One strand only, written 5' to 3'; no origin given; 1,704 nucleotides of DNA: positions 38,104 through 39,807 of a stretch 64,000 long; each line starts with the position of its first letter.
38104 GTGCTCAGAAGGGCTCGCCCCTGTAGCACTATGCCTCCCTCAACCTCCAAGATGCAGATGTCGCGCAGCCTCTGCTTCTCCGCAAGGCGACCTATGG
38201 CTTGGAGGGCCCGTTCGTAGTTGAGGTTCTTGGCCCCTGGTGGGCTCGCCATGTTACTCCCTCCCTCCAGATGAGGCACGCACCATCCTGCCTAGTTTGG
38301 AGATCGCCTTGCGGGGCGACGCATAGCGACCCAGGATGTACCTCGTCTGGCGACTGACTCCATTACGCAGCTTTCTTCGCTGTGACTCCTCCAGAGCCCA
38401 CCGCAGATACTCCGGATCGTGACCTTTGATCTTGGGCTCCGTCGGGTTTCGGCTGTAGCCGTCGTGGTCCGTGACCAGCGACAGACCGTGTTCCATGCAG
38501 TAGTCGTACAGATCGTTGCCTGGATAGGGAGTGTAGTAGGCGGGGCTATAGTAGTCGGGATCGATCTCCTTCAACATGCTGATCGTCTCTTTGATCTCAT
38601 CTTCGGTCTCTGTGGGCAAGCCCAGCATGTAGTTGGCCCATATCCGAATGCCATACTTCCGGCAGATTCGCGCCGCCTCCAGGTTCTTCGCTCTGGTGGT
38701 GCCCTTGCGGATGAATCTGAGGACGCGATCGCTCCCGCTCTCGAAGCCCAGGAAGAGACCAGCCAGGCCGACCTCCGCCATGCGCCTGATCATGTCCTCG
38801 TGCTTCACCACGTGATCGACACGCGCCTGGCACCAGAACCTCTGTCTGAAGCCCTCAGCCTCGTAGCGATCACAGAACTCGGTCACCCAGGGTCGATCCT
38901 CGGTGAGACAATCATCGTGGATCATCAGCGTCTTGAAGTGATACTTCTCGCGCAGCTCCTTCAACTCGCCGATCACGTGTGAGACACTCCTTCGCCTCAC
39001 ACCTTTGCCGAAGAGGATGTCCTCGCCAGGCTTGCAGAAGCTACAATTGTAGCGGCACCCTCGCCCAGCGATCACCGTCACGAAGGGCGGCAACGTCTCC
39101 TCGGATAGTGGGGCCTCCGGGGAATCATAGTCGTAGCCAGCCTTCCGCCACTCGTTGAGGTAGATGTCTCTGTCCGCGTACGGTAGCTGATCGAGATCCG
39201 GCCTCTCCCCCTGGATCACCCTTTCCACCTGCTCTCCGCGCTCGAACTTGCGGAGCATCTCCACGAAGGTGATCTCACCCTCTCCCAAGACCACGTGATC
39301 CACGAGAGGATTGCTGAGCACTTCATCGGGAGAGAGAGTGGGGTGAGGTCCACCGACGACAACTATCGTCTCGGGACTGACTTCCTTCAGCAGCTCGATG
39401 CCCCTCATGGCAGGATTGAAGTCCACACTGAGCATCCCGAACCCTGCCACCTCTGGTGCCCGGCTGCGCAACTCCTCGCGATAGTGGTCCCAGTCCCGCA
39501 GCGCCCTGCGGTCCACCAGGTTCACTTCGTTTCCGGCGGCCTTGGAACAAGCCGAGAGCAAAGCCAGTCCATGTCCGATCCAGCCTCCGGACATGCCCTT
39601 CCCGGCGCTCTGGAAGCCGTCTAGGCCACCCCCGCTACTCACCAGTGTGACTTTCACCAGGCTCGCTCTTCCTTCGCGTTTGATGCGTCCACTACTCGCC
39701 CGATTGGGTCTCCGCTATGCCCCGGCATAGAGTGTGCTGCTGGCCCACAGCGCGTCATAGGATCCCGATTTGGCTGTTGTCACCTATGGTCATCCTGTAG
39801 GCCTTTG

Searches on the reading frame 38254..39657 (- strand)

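Call 32: search_protein_families(library=pfam, proteins=[window:38254-39657:-], max_evalue=0.00001)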
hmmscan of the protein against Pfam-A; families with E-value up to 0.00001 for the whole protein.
window:38254-39657:- (467 aa): 2 families
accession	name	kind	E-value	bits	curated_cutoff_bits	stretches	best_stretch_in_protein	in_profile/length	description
PF04055.27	Radical_SAM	-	1.6e-20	74.4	29.5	1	196-361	2-165/166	Radical SAM superfamily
PF02310.24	B12-binding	-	3.7e-17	62.7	32.1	1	30-134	16-120/121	B12 binding domain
